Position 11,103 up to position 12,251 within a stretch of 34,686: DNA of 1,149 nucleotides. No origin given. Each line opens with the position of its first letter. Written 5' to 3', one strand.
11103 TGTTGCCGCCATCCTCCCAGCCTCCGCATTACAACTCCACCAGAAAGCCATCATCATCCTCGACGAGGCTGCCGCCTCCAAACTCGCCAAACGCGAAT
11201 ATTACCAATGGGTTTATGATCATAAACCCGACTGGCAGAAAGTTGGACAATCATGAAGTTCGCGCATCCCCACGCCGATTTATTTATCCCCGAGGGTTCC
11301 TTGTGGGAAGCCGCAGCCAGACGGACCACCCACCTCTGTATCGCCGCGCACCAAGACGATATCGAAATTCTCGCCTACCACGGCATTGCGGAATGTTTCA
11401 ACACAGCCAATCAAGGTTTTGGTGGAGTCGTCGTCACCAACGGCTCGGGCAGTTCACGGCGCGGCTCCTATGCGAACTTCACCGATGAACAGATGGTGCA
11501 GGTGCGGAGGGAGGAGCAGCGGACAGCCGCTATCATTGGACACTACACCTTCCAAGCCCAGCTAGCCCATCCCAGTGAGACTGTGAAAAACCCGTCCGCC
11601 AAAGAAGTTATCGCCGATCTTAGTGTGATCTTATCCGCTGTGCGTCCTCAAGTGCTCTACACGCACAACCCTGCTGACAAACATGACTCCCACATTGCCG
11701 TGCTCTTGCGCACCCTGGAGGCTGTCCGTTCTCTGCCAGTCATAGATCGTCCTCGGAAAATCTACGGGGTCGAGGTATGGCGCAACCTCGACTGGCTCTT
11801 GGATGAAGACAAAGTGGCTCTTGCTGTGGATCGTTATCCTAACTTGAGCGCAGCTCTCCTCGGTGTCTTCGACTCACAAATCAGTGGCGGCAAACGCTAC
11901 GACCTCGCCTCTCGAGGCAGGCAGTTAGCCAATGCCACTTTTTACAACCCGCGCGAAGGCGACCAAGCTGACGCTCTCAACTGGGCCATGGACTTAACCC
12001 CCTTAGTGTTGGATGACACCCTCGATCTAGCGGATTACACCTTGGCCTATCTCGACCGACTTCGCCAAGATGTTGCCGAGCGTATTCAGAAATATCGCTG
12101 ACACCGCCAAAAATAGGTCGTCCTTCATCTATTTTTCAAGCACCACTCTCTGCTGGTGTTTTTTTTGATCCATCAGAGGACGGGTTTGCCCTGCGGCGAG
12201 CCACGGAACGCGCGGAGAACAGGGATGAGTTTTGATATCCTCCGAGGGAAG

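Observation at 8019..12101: Compact murU-HAD-amgK-nagB-PIG-L operon: MurNAc/GlcNAc salvage with a PIG-L deacetylase at the nagA position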

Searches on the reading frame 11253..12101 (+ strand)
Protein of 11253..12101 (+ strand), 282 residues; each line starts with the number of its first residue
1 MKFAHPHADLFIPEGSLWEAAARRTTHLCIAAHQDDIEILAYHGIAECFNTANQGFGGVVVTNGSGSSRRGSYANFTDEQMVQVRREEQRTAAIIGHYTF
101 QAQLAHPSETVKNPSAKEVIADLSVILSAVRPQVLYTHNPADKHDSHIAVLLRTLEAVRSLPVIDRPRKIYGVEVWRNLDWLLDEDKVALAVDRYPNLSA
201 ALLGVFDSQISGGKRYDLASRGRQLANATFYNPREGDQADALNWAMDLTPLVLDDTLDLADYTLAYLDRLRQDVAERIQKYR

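Call 3: search_protein_families(library=pfam, proteins=[window:11253-12101:+], max_evalue=0.01)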
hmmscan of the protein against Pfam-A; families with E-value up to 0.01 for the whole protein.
window:11253-12101:+ (282 aa): 1 family
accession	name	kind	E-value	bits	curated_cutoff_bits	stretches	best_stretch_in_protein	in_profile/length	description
PF02585.22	PIG-L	-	2.3e-14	54.4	28.2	1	28-156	1-127/129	GlcNAc-PI de-N-acetylase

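Call 4: search_protein_families(library=ncbifam, proteins=[window:11253-12101:+], max_evalue=0.01)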
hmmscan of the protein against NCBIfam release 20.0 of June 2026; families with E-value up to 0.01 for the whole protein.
window:11253-12101:+ (282 aa): 2 families
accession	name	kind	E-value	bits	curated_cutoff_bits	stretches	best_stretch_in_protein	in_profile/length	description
TIGR04000.1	thiol_BshB2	equivalog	3.8e-05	23.4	195.25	1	28-210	4-185/217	bacillithiol biosynthesis deacetylase BshB2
TIGR04001.1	thiol_BshB1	equivalog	8.5e-05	22.4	182.5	1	28-149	5-113/226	bacillithiol biosynthesis deacetylase BshB1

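Call 7: search_solved_structures(query=window:11253-12101:+, max_evalue=1, show_alignments=2)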
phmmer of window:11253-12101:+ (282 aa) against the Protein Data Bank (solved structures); distinct sequences matched with E-value up to 1: 2.
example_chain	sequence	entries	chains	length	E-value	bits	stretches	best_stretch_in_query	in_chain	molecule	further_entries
2ixd_A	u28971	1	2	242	0.33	13.5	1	30-213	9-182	LMBE-RELATED PROTEIN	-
2p9m_A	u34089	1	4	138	0.42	13.1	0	141-205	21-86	Hypothetical protein MJ0922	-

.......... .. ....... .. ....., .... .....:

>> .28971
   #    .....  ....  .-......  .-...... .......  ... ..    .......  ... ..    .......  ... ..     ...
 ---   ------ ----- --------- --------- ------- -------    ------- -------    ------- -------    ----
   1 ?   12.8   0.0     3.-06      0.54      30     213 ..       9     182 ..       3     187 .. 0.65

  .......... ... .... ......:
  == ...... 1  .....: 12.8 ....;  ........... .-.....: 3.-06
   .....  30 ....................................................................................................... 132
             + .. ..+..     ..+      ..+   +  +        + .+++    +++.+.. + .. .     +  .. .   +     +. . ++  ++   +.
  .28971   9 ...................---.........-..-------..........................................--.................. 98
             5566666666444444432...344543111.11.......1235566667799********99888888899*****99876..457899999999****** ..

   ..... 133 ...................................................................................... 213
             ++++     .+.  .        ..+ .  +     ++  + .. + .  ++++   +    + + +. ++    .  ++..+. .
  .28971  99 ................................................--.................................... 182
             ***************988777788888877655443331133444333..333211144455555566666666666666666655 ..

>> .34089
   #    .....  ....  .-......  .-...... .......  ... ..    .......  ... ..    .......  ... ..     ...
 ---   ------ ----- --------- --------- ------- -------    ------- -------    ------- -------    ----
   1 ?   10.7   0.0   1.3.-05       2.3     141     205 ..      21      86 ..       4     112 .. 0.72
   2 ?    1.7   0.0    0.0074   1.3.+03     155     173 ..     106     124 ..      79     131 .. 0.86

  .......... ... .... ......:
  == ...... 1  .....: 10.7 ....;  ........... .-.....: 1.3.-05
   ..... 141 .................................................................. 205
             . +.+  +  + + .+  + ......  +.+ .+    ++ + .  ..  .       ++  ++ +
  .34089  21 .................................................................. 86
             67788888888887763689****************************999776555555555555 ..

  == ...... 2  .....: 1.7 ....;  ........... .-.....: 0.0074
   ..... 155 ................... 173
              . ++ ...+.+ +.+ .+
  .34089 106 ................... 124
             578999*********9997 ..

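Call 8: find_homologous_proteins(query=window:11253-12101:+, max_evalue=0.001)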
Query window:11253-12101:+ (282 aa): 8000 proteins with E <= 0.001 among 8000 candidates; the best 120 are listed.
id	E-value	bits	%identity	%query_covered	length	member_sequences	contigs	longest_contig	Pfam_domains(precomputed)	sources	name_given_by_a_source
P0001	5.5e-186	634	100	100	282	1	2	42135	PF02585.23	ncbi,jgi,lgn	-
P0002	1.4e-116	407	63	99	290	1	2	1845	PF02585.23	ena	-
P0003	1.8e-116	406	64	100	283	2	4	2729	PF02585.23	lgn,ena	-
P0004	4.4e-115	402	64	100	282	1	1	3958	PF02585.23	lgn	-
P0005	6.5e-114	398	65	99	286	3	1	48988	PF02585.23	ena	-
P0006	2.8e-112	392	60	100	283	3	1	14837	PF02585.23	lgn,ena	-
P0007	4.9e-112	392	61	100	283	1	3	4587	PF02585.23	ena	-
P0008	6.4e-112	391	63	100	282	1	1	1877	PF02585.23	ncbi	-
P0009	2.8e-111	389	61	100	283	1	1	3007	PF02585.23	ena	-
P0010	1.3e-109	384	61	100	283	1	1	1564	PF02585.23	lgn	-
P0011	1.4e-109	384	61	100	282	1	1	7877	PF02585.23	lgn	-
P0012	2.5e-109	383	60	100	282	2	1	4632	PF02585.23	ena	-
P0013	2.5e-109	383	61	100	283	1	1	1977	PF02585.23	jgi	jgi:hypothetical protein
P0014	2.5e-109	383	60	100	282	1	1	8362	PF02585.23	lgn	-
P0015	3.2e-109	383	61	100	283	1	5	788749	PF02585.23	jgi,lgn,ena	jgi:Uncharacterized proteins, LmbE homologs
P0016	5.0e-109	382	61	100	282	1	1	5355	PF02585.23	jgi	jgi:LmbE family N-acetylglucosaminyl deacetylase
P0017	8.1e-109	381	63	100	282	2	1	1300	PF02585.23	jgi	-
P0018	1.7e-108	380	59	100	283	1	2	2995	PF02585.23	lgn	-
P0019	4.3e-108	379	61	100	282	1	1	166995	PF02585.23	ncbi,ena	-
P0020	4.3e-108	379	62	100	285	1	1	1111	PF02585.23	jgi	-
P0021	5.2e-108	379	59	100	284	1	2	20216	PF02585.23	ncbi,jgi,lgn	jgi:LmbE family N-acetylglucosaminyl deacetylase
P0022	6.1e-108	378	63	100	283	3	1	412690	PF02585.23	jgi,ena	-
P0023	1.2e-107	377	59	100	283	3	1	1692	PF02585.23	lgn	-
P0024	1.2e-107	377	60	100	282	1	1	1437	PF02585.23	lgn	-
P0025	1.8e-107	377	61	100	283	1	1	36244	PF02585.23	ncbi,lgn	-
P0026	2.9e-107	376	60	100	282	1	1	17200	PF02585.23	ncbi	-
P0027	2.9e-107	376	60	100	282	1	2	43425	PF02585.23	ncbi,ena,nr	ncbi:MAG: PIG-L family deacetylase [Verrucomicrobia bacterium Tous-C9LFEB]|nr:MAG: PIG-L family deac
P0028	4.0e-107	376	60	100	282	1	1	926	PF02585.23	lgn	-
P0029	4.0e-107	376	58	100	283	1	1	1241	PF02585.23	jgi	jgi:LmbE family N-acetylglucosaminyl deacetylase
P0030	4.2e-107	376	60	99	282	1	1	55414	PF02585.23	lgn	-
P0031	4.3e-107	376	60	99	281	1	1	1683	PF02585.23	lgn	-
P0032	4.4e-107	375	60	100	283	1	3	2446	PF02585.23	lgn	-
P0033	4.8e-107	375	62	100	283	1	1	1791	PF02585.23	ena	-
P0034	5.0e-107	375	61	99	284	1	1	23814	PF02585.23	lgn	-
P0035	5.9e-107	375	58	100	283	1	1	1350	PF02585.23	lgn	-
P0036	6.7e-107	375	59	99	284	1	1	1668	PF02585.23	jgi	jgi:LmbE family N-acetylglucosaminyl deacetylase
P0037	7.6e-107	375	58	100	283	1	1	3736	PF02585.23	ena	-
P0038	8.4e-107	375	60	100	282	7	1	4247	PF02585.23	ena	-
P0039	8.7e-107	375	62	100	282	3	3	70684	PF02585.23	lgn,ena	-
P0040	8.7e-107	375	59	100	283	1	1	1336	PF02585.23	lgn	-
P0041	9.6e-107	374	59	100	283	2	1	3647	PF02585.23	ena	-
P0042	9.7e-107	374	59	100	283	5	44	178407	PF02585.23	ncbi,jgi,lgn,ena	jgi:LmbE family N-acetylglucosaminyl deacetylase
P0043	1.0e-106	374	60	100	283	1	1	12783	PF02585.23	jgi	jgi:LmbE family N-acetylglucosaminyl deacetylase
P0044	1.1e-106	374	61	100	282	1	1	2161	PF02585.23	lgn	-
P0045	1.2e-106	374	60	100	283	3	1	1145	PF02585.23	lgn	-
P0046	1.2e-106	374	61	100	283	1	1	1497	PF02585.23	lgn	-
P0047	1.2e-106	374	60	100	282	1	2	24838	PF02585.23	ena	-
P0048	1.3e-106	374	59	100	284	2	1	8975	PF02585.23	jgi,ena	-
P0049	1.4e-106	374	61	100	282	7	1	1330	PF02585.23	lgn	-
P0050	1.4e-106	374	58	100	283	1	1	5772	PF02585.23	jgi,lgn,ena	jgi:LmbE family N-acetylglucosaminyl deacetylase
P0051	1.6e-106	374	58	100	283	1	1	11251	PF02585.23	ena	-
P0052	1.9e-106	373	59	100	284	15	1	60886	PF02585.23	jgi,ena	jgi:LmbE family N-acetylglucosaminyl deacetylase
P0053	1.9e-106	373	59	100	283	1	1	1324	PF02585.23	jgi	jgi:LmbE family N-acetylglucosaminyl deacetylase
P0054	2.1e-106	373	61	100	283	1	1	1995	PF02585.23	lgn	-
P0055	2.3e-106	373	60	100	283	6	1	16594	PF02585.23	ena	-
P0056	2.3e-106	373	59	100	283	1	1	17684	PF02585.23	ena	-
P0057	2.5e-106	373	59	100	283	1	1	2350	PF02585.23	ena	-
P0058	2.7e-106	373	60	100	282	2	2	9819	PF02585.23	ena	-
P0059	2.9e-106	373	59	100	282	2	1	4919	PF02585.23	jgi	jgi:LmbE family N-acetylglucosaminyl deacetylase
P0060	3.1e-106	373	59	100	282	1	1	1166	PF02585.23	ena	-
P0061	3.2e-106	373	60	100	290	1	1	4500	PF02585.23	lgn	-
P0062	3.5e-106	373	61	100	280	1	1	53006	PF02585.23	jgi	jgi:LmbE family N-acetylglucosaminyl deacetylase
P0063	4.0e-106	372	59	100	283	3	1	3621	PF02585.23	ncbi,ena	-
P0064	4.1e-106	372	60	100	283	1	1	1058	PF02585.23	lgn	-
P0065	4.3e-106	372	60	100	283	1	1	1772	PF02585.23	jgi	jgi:LmbE family N-acetylglucosaminyl deacetylase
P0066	4.6e-106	372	59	100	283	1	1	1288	PF02585.23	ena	-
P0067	4.8e-106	372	60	99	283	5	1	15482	PF02585.23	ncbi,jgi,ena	jgi:LmbE family N-acetylglucosaminyl deacetylase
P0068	5.0e-106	372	60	100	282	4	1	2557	PF02585.23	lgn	-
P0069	5.2e-106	372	58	100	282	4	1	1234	PF02585.23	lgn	-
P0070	5.2e-106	372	60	100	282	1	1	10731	PF02585.23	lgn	-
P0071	5.4e-106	372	59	100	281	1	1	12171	PF02585.23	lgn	-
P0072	6.3e-106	372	60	100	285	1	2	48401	PF02585.23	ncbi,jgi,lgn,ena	-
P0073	6.8e-106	372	60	99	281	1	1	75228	PF02585.23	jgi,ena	-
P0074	7.0e-106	372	58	100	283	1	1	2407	PF02585.23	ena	-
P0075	7.1e-106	372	60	100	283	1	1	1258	PF02585.23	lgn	-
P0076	7.4e-106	371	59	99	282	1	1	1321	PF02585.23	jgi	jgi:LmbE family N-acetylglucosaminyl deacetylase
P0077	7.7e-106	371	59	100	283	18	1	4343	PF02585.23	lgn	-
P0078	7.8e-106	371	60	100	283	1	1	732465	PF02585.23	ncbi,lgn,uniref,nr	ncbi:PIG-L family deacetylase [Opitutus sp. ER46]|uniref:PIG-L deacetylase family protein n=1 Tax=Op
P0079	8.1e-106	371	60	100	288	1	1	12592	PF02585.23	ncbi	ncbi:MAG: PIG-L family deacetylase [Verrucomicrobiota bacterium]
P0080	8.2e-106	371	60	100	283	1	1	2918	PF02585.23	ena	-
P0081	8.4e-106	371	57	99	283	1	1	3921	PF02585.23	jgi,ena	-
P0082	8.6e-106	371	60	100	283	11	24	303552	PF02585.23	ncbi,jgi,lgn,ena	ncbi:MAG: PIG-L family deacetylase [Opitutaceae bacterium]|jgi:hypothetical protein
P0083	9.0e-106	371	60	100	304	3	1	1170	PF02585.23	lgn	-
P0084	1.1e-105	371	59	100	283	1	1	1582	PF02585.23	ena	-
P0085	1.1e-105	371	60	100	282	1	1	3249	PF02585.23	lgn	-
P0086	1.2e-105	371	60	100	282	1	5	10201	PF02585.23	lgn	-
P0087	1.2e-105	371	59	100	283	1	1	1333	PF02585.23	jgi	jgi:LmbE family N-acetylglucosaminyl deacetylase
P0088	1.3e-105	371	58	100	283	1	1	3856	PF02585.23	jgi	jgi:LmbE family N-acetylglucosaminyl deacetylase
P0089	1.4e-105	371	57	100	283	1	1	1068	PF02585.23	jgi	-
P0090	1.4e-105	371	59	100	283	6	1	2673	PF02585.23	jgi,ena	-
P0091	1.4e-105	371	60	99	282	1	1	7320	PF02585.23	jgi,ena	-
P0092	1.8e-105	370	60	100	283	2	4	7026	PF02585.23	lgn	-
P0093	1.9e-105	370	60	100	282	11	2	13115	PF02585.23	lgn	-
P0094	2.1e-105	370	60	100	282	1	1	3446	PF02585.23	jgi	jgi:LmbE family N-acetylglucosaminyl deacetylase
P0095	2.1e-105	370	60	100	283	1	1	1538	PF02585.23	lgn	-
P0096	2.2e-105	370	57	100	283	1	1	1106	PF02585.23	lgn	-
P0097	2.3e-105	370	58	100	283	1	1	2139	PF02585.23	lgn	-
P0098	2.4e-105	370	62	100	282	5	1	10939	PF02585.23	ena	-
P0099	2.4e-105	370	61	100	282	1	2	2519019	PF02585.23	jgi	jgi:LmbE family N-acetylglucosaminyl deacetylase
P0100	2.4e-105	370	61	100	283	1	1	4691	PF02585.23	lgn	-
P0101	2.4e-105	370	59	100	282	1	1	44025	PF02585.23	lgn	-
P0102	2.7e-105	370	61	100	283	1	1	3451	PF02585.23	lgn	-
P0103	2.7e-105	370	58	100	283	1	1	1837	PF02585.23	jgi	-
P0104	2.8e-105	370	58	99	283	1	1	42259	PF02585.23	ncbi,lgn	-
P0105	3.1e-105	369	59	100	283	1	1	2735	PF02585.23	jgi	jgi:LmbE family N-acetylglucosaminyl deacetylase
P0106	3.2e-105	369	57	100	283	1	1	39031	PF02585.23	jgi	-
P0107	3.3e-105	369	59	100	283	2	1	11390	PF02585.23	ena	-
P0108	3.3e-105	369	58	100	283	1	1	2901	PF02585.23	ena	-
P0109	3.4e-105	369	61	99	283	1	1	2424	PF02585.23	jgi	jgi:LmbE family N-acetylglucosaminyl deacetylase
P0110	3.7e-105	369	58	100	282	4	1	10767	PF02585.23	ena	-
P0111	3.7e-105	369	61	100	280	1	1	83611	PF02585.23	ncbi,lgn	-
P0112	4.0e-105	369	59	100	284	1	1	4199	PF02585.23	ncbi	ncbi:MAG: PIG-L family deacetylase [Rariglobus sp.]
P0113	4.0e-105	369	59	99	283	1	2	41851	PF02585.23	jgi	jgi:LmbE family N-acetylglucosaminyl deacetylase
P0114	4.0e-105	369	60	100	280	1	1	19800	PF02585.23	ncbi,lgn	-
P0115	4.0e-105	369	58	100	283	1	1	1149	PF02585.23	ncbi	-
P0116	4.2e-105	369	61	100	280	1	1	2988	PF02585.23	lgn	-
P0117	4.3e-105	369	60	100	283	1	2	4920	PF02585.23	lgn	-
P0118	5.0e-105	369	58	100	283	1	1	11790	PF02585.23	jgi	-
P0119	5.2e-105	369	58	100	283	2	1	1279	PF02585.23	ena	-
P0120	5.6e-105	369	60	100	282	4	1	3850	PF02585.23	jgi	-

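Call 9: find_encoding_contigs(protein=P0001, flank=10000, max_places=3)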
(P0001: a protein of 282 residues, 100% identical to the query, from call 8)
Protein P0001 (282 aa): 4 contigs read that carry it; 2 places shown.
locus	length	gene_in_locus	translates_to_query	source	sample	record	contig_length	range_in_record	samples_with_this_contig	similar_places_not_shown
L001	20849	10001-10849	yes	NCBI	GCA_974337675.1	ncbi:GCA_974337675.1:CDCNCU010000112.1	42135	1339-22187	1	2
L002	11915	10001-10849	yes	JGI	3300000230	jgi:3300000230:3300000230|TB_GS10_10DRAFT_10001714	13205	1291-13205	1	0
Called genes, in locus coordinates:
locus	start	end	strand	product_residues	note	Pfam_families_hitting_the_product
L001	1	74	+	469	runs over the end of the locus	?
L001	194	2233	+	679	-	PF13667:ThiC-associated, PF01964:ThiC_Rad_SAM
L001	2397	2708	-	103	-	PF03831:YjdM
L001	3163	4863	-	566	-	PF00916:Sulfate_transp, PF01740:STAS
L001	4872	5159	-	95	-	PF13083:KH_KhpA-B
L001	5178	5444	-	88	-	PF00886:Ribosomal_S16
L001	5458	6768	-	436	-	PF02881:SRP54_N, PF00448:SRP54, PF01656:CbiA (weak), PF02978:SRP_SPB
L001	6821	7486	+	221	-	PF00483:NTP_transferase, PF12804:NTP_transf_3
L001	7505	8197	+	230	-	PF00702:Hydrolase, PF13419:HAD_2, PF13242:Hydrolase_like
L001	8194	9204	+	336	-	PF01636:APH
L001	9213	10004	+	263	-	PF01182:Glucosamine_iso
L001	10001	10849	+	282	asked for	PF02585:PIG-L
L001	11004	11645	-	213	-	-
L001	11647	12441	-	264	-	PF16697:Yop-YscD_cpl, PF00498:FHA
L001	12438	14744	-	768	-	PF16697:Yop-YscD_cpl, PF00498:FHA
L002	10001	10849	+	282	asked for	PF02585:PIG-L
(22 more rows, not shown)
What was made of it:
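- Checked: The public gene call (TTG 8073, 221 aa, call 9) cuts into the conserved first beta-strand.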

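Call 10: find_encoding_contigs(protein=P0078, flank=8000, max_places=2)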
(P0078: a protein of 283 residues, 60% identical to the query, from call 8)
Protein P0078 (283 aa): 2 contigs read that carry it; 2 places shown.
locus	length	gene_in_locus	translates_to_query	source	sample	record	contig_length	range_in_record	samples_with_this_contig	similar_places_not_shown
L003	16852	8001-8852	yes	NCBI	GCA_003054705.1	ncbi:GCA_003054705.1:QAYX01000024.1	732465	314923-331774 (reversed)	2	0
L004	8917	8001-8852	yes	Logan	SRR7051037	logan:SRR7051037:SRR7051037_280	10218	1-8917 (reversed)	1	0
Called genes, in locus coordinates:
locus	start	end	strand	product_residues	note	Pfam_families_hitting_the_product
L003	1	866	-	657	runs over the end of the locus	PF02837:Glyco_hydro_2_N, PF22666:Glyco_hydro_2_N2 (weak), PF00703:Glyco_hydro_2 (weak), PF02836:Glyco_hydro_2_C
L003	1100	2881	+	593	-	PF00083:Sugar_tr, PF07690:MFS_1, PF00083:Sugar_tr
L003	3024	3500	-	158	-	-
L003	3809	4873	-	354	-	PF01156:IU_nuc_hydro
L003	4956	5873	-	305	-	PF12833:HTH_18, PF00165:HTH_AraC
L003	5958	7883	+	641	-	PF01182:Glucosamine_iso, PF02585:PIG-L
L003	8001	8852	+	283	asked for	PF02585:PIG-L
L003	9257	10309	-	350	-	PF00356:LacI, PF13377:Peripla_BP_3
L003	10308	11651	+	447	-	PF24067:Beta-prop_BT_1020 (weak), PF13088:BNR_2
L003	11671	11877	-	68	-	-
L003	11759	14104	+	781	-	PF07715:Plug, PF00593:TonB_dep_Rec_b-barrel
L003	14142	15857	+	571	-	-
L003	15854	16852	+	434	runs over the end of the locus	PF13593:SBF_like, PF01758:SBF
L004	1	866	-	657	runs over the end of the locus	PF02837:Glyco_hydro_2_N, PF22666:Glyco_hydro_2_N2 (weak), PF00703:Glyco_hydro_2 (weak), PF02836:Glyco_hydro_2_C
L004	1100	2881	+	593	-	PF00083:Sugar_tr, PF07690:MFS_1, PF00083:Sugar_tr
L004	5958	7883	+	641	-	PF01182:Glucosamine_iso, PF02585:PIG-L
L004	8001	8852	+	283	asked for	PF02585:PIG-L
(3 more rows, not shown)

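Call 21: search_protein_representatives(protein=window:11253-12101:+)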
Query: 282 residues. Proteins with E-value up to 0.001 (for the whole library): 1094; up to 1e-10: 784; up to 1e-30: 331. The best 150 are listed.
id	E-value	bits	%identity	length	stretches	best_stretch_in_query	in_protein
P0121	1.1e-97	343.0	55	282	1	1-279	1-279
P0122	1.6e-93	329.3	55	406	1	1-281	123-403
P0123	1.6e-87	309.6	51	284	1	1-279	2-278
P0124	2.0e-87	309.4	51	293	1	5-280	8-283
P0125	1.9e-85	302.9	51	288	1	8-281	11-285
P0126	3.0e-82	292.4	49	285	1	1-281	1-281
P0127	1.1e-81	290.6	49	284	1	5-278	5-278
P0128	5.2e-79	281.7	49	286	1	5-280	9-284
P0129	5.8e-79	281.6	50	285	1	8-278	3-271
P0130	1.2e-77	277.3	47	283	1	3-276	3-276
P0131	2.0e-77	276.5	47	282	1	1-278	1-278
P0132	5.7e-76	271.8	47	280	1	3-281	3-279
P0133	2.5e-75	269.7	48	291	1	1-281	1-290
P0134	4.8e-75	268.7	46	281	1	8-278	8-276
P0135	1.9e-72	260.2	43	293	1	4-280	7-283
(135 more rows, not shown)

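Call 25: find_related_loci(query=A2, collection=genome_contigs, flank=8000)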
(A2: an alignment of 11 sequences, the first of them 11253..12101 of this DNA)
Query A2 (282 aa) in genome_contigs; peptide patterns used: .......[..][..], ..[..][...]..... (x = any residue, [..] = any of these).
600 stretches matched a pattern (row limit reached: there are more); 592 encode a relative of the query (tblastn E <= 1e-3); the best 80 are kept; 80 distinct loci.
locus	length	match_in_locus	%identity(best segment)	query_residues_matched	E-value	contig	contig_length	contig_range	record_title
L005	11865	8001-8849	59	1-282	2e-114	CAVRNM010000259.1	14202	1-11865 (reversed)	MAG: uncultured Verrucomicrobiae bacterium isolate MFD01223.bin.2.31 genome assembly, contig: contig_75676, whole genome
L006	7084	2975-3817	58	1-281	5e-111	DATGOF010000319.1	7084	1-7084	MAG TPA_asm: Acidobacteriota bacterium isolate SMAG_U10362 k141_4169100, whole genome shotgun sequence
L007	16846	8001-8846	59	1-281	5e-111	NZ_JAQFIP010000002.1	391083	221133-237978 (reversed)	Ereboglobus sp. PH5-10 Ga0505179_02, whole genome shotgun sequence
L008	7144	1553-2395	59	1-281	8e-111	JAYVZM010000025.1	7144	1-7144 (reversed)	MAG: Verrucomicrobiota bacterium isolate GL90_UP_metabinner_12_sub GL90_UP_metabinner_12_sub_24, whole genome shotgun se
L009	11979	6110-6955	57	1-281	9e-111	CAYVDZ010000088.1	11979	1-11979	MAG TPA_asm: uncultured Opitutus sp. isolate SRP128246_co1_363 genome assembly, contig: NODE_12894_length_11979_cov_6.23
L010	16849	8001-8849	58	1-281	1e-110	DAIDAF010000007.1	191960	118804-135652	MAG TPA_asm: Opitutaceae bacterium isolate clean325 k141_9726, whole genome shotgun sequence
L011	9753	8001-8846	57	1-282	2e-110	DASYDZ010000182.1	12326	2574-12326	MAG TPA_asm: Candidatus Didemnitutus sp. isolate SMAG_U4972 k141_246369, whole genome shotgun sequence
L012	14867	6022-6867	57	1-282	4e-110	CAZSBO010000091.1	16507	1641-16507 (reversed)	MAG TPA_asm: uncultured Brevifollis sp. isolate SRP319275_co6_110 genome assembly, contig: NODE_1414_length_16507_cov_6.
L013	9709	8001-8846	57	1-282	2e-109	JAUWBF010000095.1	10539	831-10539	MAG: Verrucomicrobiota bacterium isolate CSMAG_1313 CSMAG_1313_k141_194554_length_10539_cov_89.8117, whole genome shotgu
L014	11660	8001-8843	56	1-281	2e-109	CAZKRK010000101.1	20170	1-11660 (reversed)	MAG TPA_asm: uncultured Victivallales bacterium isolate binchicken_co97_363 genome assembly, contig: NODE_10924_length_2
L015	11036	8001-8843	57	1-281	2e-109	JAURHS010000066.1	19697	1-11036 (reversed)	MAG: Prosthecobacter sp. isolate SFB_657D_100_26 k141_756293_length_19697_cov_11.0000, whole genome shotgun sequence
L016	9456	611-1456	57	1-281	5e-109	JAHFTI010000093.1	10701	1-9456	MAG: Opitutaceae bacterium isolate nzgw617 NODE_15113_length_10702_cov_2.514791, whole genome shotgun sequence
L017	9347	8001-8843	58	1-281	2e-108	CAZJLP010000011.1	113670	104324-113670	MAG TPA_asm: uncultured Opitutaceae bacterium isolate binchicken_co174_45 genome assembly, contig: NODE_52_length_113670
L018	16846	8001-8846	57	1-281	3e-108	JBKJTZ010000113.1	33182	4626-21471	MAG: Lacunisphaera sp. isolate ant_bin.643 k117_802915, whole genome shotgun sequence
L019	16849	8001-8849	57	1-282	6e-108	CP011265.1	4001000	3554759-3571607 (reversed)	Verrucomicrobia bacterium IMCC26134, complete genome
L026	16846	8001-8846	57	1-281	2e-106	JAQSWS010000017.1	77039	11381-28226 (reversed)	MAG: Rariglobus sp. isolate C_No_T20_C_bin.92 scaffold_361, whole genome shotgun sequence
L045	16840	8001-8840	55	1-280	2e-104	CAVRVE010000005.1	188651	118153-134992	MAG: uncultured Acidobacteriota bacterium isolate MFD02242.bin.2.9 genome assembly, contig: contig_14079, whole genome s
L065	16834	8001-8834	55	1-278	6e-103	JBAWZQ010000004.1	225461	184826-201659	MAG: Opitutaceae bacterium isolate ELA119 MAG119_4, whole genome shotgun sequence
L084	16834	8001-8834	55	1-279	2e-101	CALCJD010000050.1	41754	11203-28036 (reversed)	MAG TPA_asm: uncultured Spartobacteria bacterium isolate SRR4028131_bin.86_CONCOCT_v1.1_MAG genome assembly, contig: ERZ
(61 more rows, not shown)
